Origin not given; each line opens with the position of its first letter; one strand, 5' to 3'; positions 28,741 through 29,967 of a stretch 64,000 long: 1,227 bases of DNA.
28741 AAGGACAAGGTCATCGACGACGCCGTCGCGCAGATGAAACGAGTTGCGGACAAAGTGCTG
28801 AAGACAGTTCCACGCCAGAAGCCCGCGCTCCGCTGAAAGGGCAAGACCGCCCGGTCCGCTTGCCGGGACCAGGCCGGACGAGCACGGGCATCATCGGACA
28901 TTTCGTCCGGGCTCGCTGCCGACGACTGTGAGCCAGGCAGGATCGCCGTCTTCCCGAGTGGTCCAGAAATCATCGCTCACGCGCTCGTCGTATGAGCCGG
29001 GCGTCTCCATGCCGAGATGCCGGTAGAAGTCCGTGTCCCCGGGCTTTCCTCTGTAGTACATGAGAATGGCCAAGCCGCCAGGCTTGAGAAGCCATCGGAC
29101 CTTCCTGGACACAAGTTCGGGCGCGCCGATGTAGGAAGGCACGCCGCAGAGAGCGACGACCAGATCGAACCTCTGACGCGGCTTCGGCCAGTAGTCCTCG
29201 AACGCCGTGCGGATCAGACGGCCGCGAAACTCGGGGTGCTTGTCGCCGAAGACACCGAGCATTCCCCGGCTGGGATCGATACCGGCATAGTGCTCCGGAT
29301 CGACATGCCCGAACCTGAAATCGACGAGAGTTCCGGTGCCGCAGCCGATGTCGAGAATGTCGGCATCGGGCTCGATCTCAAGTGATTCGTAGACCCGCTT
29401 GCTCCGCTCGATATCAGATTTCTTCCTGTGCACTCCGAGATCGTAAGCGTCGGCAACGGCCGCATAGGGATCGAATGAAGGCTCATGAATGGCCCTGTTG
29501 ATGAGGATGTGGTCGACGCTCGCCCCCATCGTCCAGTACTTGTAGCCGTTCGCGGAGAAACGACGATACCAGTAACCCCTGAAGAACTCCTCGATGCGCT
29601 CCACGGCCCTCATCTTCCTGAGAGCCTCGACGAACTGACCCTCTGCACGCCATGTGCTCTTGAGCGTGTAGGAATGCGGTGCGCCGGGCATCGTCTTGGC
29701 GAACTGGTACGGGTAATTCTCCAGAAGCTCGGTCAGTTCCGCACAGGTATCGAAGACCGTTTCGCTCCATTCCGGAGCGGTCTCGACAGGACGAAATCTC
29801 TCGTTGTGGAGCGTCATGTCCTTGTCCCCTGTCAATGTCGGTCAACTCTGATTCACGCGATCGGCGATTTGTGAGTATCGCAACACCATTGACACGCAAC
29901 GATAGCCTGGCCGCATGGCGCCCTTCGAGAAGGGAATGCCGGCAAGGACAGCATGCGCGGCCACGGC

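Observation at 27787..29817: Integrase-proximal cargo pair: PD-(D/E)xK-motif protein convergent with an atypical SAM-methyltransferase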

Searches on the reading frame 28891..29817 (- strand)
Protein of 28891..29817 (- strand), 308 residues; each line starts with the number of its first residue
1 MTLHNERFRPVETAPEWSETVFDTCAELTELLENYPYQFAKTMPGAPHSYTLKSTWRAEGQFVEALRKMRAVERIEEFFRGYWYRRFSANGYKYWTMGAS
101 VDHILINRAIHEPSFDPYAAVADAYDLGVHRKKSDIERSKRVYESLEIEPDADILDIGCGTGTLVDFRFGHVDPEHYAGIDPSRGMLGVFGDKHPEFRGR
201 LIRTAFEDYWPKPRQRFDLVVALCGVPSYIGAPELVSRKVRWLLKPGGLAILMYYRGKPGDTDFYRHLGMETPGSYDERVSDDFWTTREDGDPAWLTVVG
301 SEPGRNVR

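Call 4: search_protein_families(library=pfam, proteins=[window:28891-29817:-], max_evalue=0.1)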
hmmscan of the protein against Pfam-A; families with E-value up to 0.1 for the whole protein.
window:28891-29817:- (308 aa): 8 families
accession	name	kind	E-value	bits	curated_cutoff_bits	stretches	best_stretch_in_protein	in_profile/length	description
PF08242.18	Methyltransf_12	-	3e-11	44.4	30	1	155-249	1-97/98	Methyltransferase domain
PF13649.12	Methyltransf_25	-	1.3e-10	42.3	27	1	154-248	1-97/97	Methyltransferase domain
PF13489.12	Methyltransf_23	-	1.3e-08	35.2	27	1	145-256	17-120/164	Methyltransferase domain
PF08241.18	Methyltransf_11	-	7.4e-08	33.4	21.2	1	155-251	1-94/95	Methyltransferase domain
PF13847.12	Methyltransf_31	-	1.5e-06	28.4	27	1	150-256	3-113/145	Methyltransferase domain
PF01135.25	PCMT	-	0.016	15.4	20.3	1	112-164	34-87/210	Protein-L-isoaspartate(D-aspartate) O-methyltransferase (PCMT)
PF02353.26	CMAS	-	0.031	14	27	1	136-166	48-78/273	Mycolic acid cyclopropane synthetase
PF08003.17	Methyltransf_9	-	0.092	12.1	23.8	0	140-190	105-154/315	Protein of unknown function (DUF1698)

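Call 5: search_protein_families(library=padloc, proteins=[window:28891-29817:-], max_evalue=0.1)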
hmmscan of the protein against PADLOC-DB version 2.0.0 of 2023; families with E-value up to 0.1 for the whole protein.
window:28891-29817:- (308 aa): 1 family
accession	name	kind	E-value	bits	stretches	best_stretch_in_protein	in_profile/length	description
PDLC04134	mad2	-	2.6e-08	31.1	1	139-261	280-403/492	mads_2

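Call 6: search_protein_families(library=ncbifam, proteins=[window:28891-29817:-], max_evalue=0.1)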
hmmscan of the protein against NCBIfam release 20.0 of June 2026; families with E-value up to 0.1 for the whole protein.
window:28891-29817:- (308 aa): 19 families
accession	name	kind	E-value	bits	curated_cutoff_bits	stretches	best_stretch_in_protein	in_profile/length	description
NF045667.1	MTase_DVU1556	equivalog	1.7e-08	34.2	155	1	139-252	11-119/213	DVU_1556 family methyltransferase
NF043040.1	corrin_prot_MT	hypoth_equivalog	7.1e-07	28.9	180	1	124-249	14-144/216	corrinoid protein-associated methyltransferase CpaM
NF001244.0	PRK00216.1-5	equivalog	1.2e-05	24.7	216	1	140-198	38-98/236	bifunctional demethylmenaquinone methyltransferase/2-methoxy-6-polyprenyl-1,4-benzoquinol methylase UbiE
TIGR02072.1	BioC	equivalog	0.00068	19.5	184.95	1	151-251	35-131/244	malonyl-ACP O-methyltransferase BioC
TIGR01934.1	MenG_MenH_UbiE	subfamily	0.00081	18.8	158.35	1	139-197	28-85/223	ubiquinone/menaquinone biosynthesis methyltransferase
TIGR01983.1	UbiG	equivalog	0.0013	18.1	102.95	1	151-252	50-151/228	bifunctional 2-polyprenyl-6-hydroxyphenol methylase/3-demethylubiquinol 3-O-methyltransferase UbiG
NF040539.1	AST_met_ArsM_2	exception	0.0015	18.4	240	1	116-194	23-101/262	putative arsinothricin biosynthesis methyltransferase ArsM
NF008686.0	PRK11705.1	equivalog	0.0022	17.1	400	1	136-173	153-190/383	cyclopropane fatty acyl phospholipid synthase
TIGR00452.1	TIGR00452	equivalog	0.012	14.5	275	1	140-190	107-156/316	tRNA 5-methoxyuridine(34)/uridine 5-oxyacetic acid(34) synthase CmoB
TIGR02469.1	CbiT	equivalog_domain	0.018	15.3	78.3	1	145-164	14-33/124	precorrin-6Y C5,15-methyltransferase (decarboxylating) subunit CbiT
NF041537.1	ArsM_AhpD_UU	exception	0.022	13.6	510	1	148-251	74-179/345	arsenite methyltransferase/AhpD domain selenoprotein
NF001243.0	PRK00216.1-4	equivalog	0.025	13.9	235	1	138-251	35-150/237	demethylmenaquinone methyltransferase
TIGR04074.1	bacter_Hen1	equivalog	0.03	12.8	340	1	135-187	267-319/462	3' terminal RNA ribose 2'-O-methyltransferase Hen1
TIGR00080.1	pimt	equivalog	0.031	14.1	159.05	1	113-162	39-89/216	protein-L-isoaspartate O-methyltransferase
NF011650.0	PRK15068.1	equivalog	0.042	12.7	209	1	141-190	113-161/324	tRNA 5-methoxyuridine(34)/uridine 5-oxyacetic acid(34) synthase CmoB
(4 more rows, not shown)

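Call 8: find_homologous_proteins(query=window:28891-29817:-)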
Query window:28891-29817:- (308 aa): 122 proteins with E <= 0.001 among 1276 candidates; the best 120 are listed.
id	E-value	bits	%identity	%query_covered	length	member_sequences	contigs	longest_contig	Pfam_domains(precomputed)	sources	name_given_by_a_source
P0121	1.4e-194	664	93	98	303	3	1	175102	PF13847.13,PF13489.13,PF13649.13,PF08241.19,PF08242.19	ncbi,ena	-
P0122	4.7e-187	639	88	98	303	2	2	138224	PF13847.13,PF13489.13,PF13649.13,PF08241.19,PF08242.19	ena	-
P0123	7.8e-173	592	83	98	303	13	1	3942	PF13847.13,PF13489.13,PF13649.13,PF08241.19,PF08242.19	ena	-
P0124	8.4e-170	582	80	98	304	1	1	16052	PF13847.13,PF13489.13,PF13649.13,PF08241.19,PF08242.19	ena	-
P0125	8.7e-169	579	77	100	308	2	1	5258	PF13847.13,PF13489.13,PF13649.13,PF08241.19,PF08242.19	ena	-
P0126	2.2e-167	574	76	100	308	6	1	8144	PF13847.13,PF13489.13,PF13649.13,PF08241.19,PF08242.19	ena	-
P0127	1.6e-166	571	76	100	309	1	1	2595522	PF13489.13,PF13649.13,PF08241.19,PF08242.19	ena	-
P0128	2.5e-164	564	78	98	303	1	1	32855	PF13847.13,PF13489.13,PF13649.13,PF08241.19,PF08242.19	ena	-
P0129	4.2e-163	560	76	100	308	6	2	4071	PF13489.13,PF13649.13,PF08241.19,PF08242.19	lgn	-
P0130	4.5e-163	560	78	98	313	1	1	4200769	PF13847.13,PF13489.13,PF13649.13,PF08241.19,PF08242.19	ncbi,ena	-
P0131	5.9e-163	560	77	98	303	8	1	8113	PF13847.13,PF13489.13,PF13649.13,PF08241.19,PF08242.19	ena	-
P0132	9.4e-162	556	76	100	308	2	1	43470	PF13847.13,PF13489.13,PF02353.27,PF13649.13,PF08241.19,PF08242.19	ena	-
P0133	1.3e-161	555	75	98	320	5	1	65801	PF13847.13,PF13489.13,PF13649.13,PF08241.19,PF08242.19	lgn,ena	-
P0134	1.6e-161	555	77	97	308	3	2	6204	PF13489.13,PF13649.13,PF08241.19,PF08242.19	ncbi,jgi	-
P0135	7.3e-160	549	75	98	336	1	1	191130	PF13847.13,PF13489.13,PF13649.13,PF08241.19,PF08242.19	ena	-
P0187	3.4e-139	482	68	99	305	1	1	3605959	PF13489.13,PF13649.13,PF08241.19,PF08242.19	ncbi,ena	-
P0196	1.2e-129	450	66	98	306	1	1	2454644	PF13847.13,PF13489.13,PF13649.13,PF08241.19,PF08242.19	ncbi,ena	-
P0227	7.0e-39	152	41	74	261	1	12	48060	PF13489.13,PF13649.13,PF08241.19,PF08242.19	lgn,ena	-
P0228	2.6e-37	147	37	84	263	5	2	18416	PF13489.13,PF13649.13,PF08241.19,PF08242.19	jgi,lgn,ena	-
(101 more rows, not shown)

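Call 12: find_encoding_contigs(protein=P0196, flank=10000, max_places=2)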
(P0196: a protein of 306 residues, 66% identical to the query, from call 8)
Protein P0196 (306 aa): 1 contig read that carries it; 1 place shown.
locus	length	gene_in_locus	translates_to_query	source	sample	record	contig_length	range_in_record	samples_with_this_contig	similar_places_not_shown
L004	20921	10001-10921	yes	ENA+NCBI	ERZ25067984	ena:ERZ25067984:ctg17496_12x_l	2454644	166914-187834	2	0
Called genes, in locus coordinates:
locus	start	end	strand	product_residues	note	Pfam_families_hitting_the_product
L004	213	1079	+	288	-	PF05721:PhyH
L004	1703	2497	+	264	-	PF03050:DDE_Tnp_IS66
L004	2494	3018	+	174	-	PF24838:8xMP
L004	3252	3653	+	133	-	-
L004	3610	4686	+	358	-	PF14226:DIOX_N, PF03171:2OG-FeII_Oxy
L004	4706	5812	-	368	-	PF02746:MR_MLE_N, PF13378:MR_MLE_C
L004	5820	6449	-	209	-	PF02798:GST_N, PF13417:GST_N_3, PF13409:GST_N_2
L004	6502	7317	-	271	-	PF03328:HpcH_HpaI, PF15617:C-C_Bond_Lyase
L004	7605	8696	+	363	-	PF01547:SBP_bac_1, PF13416:SBP_bac_8, PF13343:SBP_bac_6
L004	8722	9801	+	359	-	PF08240:ADH_N, PF00107:ADH_zinc_N, PF13602:ADH_zinc_N_2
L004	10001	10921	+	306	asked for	PF13489:Methyltransf_23, PF13847:Methyltransf_31 (weak), PF08241:Methyltransf_11, PF08242:Methyltransf_12, PF13649:Methyltransf_25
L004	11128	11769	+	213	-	PF05724:TPMT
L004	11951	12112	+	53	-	-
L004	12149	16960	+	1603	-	PF13156:Mrr_cat_2, PF00270:DEAD (faint), PF04851:ResIII, PF00271:Helicase_C (weak), PF22240:ISP_coupler, PF02384:N6_Mtase (weak), PF18135:Type_ISP_C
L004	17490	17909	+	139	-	-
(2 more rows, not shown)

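Call 13: find_encoding_contigs(protein=P0187, flank=10000, max_places=2)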
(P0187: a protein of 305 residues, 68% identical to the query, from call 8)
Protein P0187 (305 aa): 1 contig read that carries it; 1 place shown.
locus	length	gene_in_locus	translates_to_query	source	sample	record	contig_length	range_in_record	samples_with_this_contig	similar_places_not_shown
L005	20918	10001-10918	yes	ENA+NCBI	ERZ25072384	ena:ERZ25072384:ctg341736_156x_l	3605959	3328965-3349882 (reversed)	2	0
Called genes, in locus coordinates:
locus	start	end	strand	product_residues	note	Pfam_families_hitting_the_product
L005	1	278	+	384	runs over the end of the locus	PF00155:Aminotran_1_2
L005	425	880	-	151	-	PF00126:HTH_1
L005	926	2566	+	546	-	PF13609:Porin_4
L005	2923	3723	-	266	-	PF00378:ECH_1, PF16113:ECH_2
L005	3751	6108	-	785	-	PF10150:RNase_E_G, PF20833:RNase_E_G_Thio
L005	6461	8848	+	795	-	PF00912:Transgly, PF17092:PCB_OB, PF00905:Transpeptidase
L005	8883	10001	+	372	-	PF03462:PCRF, PF00472:RF-1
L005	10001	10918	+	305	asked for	PF13489:Methyltransf_23, PF08241:Methyltransf_11, PF08242:Methyltransf_12, PF13649:Methyltransf_25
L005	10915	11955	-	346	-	-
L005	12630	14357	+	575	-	PF00920:ILVD_EDD_N, PF24877:ILV_EDD_C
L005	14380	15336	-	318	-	PF00126:HTH_1, PF03466:LysR_substrate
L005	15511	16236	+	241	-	PF00106:adh_short, PF13561:adh_short_C2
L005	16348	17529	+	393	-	PF00202:Aminotran_3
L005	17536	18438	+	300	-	PF02729:OTCace_N, PF00185:OTCace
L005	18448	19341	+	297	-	PF01430:HSP33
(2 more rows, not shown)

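Call 14: find_encoding_contigs(protein=P0130, flank=10000, max_places=2)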
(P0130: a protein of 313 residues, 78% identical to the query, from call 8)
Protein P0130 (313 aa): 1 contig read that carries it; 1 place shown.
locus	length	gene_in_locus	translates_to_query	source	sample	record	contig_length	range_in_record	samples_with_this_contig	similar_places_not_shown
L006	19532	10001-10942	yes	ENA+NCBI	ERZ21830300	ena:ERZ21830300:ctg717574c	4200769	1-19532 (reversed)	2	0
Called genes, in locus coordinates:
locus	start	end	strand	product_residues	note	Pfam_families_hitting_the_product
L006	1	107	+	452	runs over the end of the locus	PF00919:UPF0004, PF04055:Radical_SAM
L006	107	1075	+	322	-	PF01695:IstB_IS21 (weak), PF02562:PhoH, PF13245:AAA_19 (weak), PF13604:AAA_30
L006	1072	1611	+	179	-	PF02130:YbeY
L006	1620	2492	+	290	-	PF00571:CBS, PF03471:CorC_HlyC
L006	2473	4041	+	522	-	PF20154:LNT_N, PF00795:CN_hydrolase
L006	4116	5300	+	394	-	PF00438:S-AdoMet_synt_N, PF02772:S-AdoMet_synt_M, PF02773:S-AdoMet_synt_C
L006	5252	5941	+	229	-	PF02390:Methyltransf_4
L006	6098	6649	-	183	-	-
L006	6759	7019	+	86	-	PF22513:FitA-like_RHH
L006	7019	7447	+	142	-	PF01850:PIN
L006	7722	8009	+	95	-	PF13784:Fic_N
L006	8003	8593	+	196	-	PF21248:SoFic-like_C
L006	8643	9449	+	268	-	-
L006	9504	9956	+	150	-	-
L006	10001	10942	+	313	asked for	PF13489:Methyltransf_23, PF08241:Methyltransf_11, PF08242:Methyltransf_12, PF13649:Methyltransf_25, PF13847:Methyltransf_31 (faint)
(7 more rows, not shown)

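Call 25: predict_structure(alignment_id=A2)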
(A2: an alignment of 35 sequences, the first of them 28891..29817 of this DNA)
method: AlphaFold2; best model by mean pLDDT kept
length: 308 residues; sequences in the alignment: 35
mean_pLDDT: 88.0   pTM: 0.89
mean pLDDT of the five models: 88.0, 86.9, 86.4, 85.8, 83.8
residues with pLDDT >= 90: 182; 70-90: 107; 50-70: 12; < 50: 7
segments of 3 or more residues with pLDDT < 50: 1-4, 306-308
pLDDT, mean of each block of 10 residues (from residue 1): 63 94 98 92 80 91 93 90 91 82 83 77 83 83 86 96 90 95 94 96 96 97 92 93 97 89 78 85 88 86 65
secondary structure, 60 per line:
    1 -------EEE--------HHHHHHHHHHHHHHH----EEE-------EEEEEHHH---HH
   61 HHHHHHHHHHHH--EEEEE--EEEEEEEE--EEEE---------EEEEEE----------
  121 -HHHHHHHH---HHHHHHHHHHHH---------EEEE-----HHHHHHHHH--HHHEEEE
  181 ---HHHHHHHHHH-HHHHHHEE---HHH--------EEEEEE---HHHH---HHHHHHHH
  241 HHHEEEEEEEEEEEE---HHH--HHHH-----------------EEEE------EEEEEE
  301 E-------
elements in order: E8-10 H19-33 E38-40 E48-52 H59-72 E75-79 E82-89 E92-95 E105-110 H122-129 H133-144 E154-157 H163-171 E177-180 H184-193 H195-200 E217-222 H226-229 H233-243 E244-255 H264-267 E285-288 E295-301

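Call 29: search_protein_families(library=phrogs, proteins=[window:28891-29817:-], max_evalue=1)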
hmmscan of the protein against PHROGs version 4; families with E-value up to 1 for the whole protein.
window:28891-29817:- (308 aa): 2 families
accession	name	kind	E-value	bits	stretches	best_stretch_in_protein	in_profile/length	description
phrog_4752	-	other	9.9e-08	32.5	1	148-252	49-158/241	tRNA methyltransferase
phrog_22502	-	other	0.077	13.7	1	150-256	71-177/276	methyltransferase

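Call 38: fold_search(model_id=the predicted structure, library=pdb)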
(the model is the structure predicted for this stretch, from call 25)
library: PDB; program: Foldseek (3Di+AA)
matches with E <= 10: 1662; with E <= 0.001: 1032
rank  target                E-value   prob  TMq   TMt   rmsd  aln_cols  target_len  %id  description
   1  8ys9_B                9.7e-09  1.00  0.43  0.60   5.6       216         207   20  Crystal structure of Phosphatidylethanolamine N-methyltransferase from R. thermophilum complexed with DMPE and SAH (released 2024-10-16)
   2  8ys9_A                4.3e-08  1.00  0.41  0.57   5.8       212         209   19  Crystal structure of Phosphatidylethanolamine N-methyltransferase from R. thermophilum complexed with DMPE and SAH (released 2024-10-16)
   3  5thy_A                5.1e-08  1.00  0.40  0.33   6.6       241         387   17  Crystal structure of SeMet-Substituted CurJ carbon methyltransferase (released 2016-10-19)
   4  7sec_B                8.2e-08  1.00  0.31  0.41  16.9       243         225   15  Crystal structure of human Fibrillarin in complex with compound 1a (released 2022-02-09)
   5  5thy_B                1.2e-07  1.00  0.41  0.35   6.2       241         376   16  Crystal structure of SeMet-Substituted CurJ carbon methyltransferase (released 2016-10-19)
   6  3dtn_A                1.5e-07  1.00  0.42  0.56   8.3       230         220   19  Crystal structure of putative Methyltransferase-MM_2633 from Methanosarcina mazei . (released 2008-09-09)
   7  7ct8_B                1.6e-07  1.00  0.35  0.33  17.4       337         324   14  Crystal structure of apo CmoB from Vibrio Vulnificus (released 2021-03-03)
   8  5wp5_B                2.4e-07  1.00  0.41  0.28  20.3       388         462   14  Arabidopsis thaliana phosphoethanolamine N-methyltransferase 2 (AtPMT2) in complex with SAH (released 2017-11-15)
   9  4ine_A                2.7e-07  1.00  0.37  0.28  12.5       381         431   13  Crystal structure of N-methyl transferase (PMT-2) from Caenorhabditis elegant complexed with S-adenosyl homocysteine a (released 2014-01-15)
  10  7ct8_A                2.7e-07  1.00  0.33  0.31  18.6       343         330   14  Crystal structure of apo CmoB from Vibrio Vulnificus (released 2021-03-03)
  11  3mcz_B                3.0e-07  1.00  0.40  0.37   5.1       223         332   15  The Structure of an O-methyltransferase family protein from Burkholderia thailandensis. (released 2010-05-26)
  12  4ine_B                3.0e-07  1.00  0.37  0.28  12.5       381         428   13  Crystal structure of N-methyl transferase (PMT-2) from Caenorhabditis elegant complexed with S-adenosyl homocysteine a (released 2014-01-15)
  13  7pd7_B                4.1e-07  1.00  0.37  0.44   3.7       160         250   22  Crocagin methyl transferase CgnL (released 2022-08-17)
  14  8zc7_B                4.3e-07  1.00  0.36  0.40   7.4       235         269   17  Crystallographic analysis of MitM, which catalyzes the post-mitosane modification in mitomycin biosynthesis (released 2024-11-27)
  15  7pd7_A                4.6e-07  1.00  0.34  0.42   3.8       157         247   24  Crocagin methyl transferase CgnL (released 2022-08-17)
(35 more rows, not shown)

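Call 40: find_encoding_contigs(protein=P0227, flank=8000, max_places=4)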
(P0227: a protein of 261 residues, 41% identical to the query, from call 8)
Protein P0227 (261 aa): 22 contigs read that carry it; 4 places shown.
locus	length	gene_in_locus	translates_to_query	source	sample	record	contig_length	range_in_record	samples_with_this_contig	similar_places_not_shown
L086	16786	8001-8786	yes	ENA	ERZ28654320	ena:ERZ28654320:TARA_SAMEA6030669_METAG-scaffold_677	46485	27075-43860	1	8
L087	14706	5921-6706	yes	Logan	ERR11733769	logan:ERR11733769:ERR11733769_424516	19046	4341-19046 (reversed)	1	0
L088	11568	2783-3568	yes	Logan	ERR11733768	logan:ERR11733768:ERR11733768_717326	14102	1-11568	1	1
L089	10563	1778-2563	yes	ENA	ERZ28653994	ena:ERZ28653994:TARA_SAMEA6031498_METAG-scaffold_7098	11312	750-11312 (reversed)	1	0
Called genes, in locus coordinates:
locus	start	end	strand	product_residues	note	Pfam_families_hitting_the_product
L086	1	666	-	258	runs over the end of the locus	PF12705:PDDEXK_1 (weak)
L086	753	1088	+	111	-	PF06356:DUF1064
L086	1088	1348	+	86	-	-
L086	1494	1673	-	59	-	-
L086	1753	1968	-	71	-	-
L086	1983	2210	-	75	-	-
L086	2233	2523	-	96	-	-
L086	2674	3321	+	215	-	PF13730:HTH_36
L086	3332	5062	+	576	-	PF01751:Toprim, PF13662:Toprim_4, PF13155:Toprim_2, PF13481:AAA_25 (faint), PF03796:DnaB_C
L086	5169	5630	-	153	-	PF06094:GGACT, PF13772:AIG2_2 (weak)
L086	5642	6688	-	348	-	PF12224:Amidoligase_2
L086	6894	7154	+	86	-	-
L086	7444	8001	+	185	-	PF02195:ParB_N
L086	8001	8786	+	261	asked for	PF13489:Methyltransf_23 (weak), PF08241:Methyltransf_11 (weak), PF08242:Methyltransf_12 (weak), PF13649:Methyltransf_25 (weak)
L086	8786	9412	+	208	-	-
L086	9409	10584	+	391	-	PF01507:PAPS_reduct, PF11922:DUF3440 (weak)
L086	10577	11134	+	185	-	PF02195:ParB_N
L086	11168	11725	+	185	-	-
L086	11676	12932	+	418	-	PF03237:Terminase_6N, PF17289:Terminase_6C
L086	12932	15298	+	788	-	PF04860:Phage_portal, PF12518:DUF3721 (weak)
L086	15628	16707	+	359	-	PF02954:HTH_8 (weak), PF13556:HTH_30 (weak)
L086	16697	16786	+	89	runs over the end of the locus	-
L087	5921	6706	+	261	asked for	PF13489:Methyltransf_23 (weak), PF08241:Methyltransf_11 (weak), PF08242:Methyltransf_12 (weak), PF13649:Methyltransf_25 (weak)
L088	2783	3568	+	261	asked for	PF13489:Methyltransf_23 (weak), PF08241:Methyltransf_11 (weak), PF08242:Methyltransf_12 (weak), PF13649:Methyltransf_25 (weak)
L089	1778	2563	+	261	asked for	PF13489:Methyltransf_23 (weak), PF08241:Methyltransf_11 (weak), PF08242:Methyltransf_12 (weak), PF13649:Methyltransf_25 (weak)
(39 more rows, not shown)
